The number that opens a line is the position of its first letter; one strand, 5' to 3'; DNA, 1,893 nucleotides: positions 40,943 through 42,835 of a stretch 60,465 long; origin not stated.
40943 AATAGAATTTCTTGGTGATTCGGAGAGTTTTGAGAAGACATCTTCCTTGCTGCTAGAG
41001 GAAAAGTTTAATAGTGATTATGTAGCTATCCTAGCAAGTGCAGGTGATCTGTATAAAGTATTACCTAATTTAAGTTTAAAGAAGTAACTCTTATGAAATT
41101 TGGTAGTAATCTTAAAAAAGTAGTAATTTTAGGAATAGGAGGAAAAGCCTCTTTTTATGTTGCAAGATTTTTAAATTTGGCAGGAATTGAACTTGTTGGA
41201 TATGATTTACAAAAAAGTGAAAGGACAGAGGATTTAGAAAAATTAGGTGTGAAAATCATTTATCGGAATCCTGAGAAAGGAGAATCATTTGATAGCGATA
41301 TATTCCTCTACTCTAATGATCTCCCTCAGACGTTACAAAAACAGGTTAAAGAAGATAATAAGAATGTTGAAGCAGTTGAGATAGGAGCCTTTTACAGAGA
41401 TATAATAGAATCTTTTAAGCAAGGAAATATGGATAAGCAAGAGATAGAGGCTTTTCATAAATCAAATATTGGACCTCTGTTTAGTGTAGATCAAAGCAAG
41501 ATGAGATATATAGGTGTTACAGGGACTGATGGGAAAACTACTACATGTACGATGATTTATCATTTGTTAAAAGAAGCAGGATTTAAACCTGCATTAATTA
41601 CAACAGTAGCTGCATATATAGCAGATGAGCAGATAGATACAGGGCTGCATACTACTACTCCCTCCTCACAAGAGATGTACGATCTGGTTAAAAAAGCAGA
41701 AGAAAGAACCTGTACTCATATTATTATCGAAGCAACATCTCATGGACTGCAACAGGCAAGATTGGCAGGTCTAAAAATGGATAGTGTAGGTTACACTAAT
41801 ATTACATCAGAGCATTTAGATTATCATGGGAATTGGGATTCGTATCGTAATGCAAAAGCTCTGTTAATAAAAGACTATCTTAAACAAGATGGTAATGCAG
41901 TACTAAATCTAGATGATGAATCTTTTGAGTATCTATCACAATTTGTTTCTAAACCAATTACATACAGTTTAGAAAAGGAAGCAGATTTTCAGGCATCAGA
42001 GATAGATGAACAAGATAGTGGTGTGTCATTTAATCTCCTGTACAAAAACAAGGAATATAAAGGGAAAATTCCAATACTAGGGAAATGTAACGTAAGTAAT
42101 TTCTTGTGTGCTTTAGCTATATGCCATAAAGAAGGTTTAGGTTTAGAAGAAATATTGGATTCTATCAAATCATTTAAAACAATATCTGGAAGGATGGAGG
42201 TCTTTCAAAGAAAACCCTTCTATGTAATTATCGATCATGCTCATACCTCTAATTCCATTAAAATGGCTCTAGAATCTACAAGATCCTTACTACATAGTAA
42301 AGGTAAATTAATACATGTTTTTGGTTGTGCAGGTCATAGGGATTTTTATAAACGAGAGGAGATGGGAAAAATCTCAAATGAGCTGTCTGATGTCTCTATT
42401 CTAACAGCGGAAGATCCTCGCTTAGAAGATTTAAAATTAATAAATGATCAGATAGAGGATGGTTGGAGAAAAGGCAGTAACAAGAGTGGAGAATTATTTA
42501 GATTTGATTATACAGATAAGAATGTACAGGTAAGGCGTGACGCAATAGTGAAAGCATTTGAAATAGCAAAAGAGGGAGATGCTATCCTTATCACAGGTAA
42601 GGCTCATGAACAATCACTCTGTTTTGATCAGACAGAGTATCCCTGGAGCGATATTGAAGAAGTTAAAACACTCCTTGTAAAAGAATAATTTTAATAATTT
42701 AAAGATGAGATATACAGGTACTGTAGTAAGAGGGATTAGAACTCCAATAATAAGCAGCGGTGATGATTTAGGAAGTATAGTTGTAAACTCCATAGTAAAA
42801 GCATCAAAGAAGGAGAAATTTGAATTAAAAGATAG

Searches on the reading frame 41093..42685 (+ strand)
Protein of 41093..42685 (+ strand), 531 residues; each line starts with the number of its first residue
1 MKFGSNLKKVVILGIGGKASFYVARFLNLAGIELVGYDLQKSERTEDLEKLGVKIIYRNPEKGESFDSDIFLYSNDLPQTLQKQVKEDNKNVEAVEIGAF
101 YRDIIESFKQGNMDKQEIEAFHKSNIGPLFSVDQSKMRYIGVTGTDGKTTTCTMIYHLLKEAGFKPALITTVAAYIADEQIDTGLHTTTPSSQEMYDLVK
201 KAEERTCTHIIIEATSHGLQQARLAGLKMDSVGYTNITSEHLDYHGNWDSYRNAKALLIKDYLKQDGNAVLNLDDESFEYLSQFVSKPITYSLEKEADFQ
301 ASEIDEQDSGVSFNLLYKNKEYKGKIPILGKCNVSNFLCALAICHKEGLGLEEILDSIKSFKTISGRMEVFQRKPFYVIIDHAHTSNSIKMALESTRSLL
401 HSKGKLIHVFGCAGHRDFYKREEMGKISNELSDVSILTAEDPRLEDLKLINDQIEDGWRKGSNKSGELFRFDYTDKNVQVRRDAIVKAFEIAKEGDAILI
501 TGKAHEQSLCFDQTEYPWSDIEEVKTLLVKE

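Call 90: list_cluster_members(proteins=[window:41093-42685:+, window:58429-58725:+, window:56536-58044:+])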
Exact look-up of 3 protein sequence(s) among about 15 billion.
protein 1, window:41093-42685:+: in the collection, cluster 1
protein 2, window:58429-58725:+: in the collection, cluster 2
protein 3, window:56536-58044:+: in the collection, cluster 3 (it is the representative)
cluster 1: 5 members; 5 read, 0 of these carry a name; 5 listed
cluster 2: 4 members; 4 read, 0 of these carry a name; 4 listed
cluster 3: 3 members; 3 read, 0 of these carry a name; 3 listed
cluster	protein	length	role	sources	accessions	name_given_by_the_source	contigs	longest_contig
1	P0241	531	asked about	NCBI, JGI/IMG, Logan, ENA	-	-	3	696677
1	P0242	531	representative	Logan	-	-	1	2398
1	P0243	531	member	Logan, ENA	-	-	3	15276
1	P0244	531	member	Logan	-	-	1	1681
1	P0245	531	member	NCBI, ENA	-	-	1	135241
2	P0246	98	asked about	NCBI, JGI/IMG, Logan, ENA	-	-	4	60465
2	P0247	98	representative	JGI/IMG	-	-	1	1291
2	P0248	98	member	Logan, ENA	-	-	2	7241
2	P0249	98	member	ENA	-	-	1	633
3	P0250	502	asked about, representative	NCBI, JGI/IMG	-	-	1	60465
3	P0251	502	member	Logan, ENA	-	-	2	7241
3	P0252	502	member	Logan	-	-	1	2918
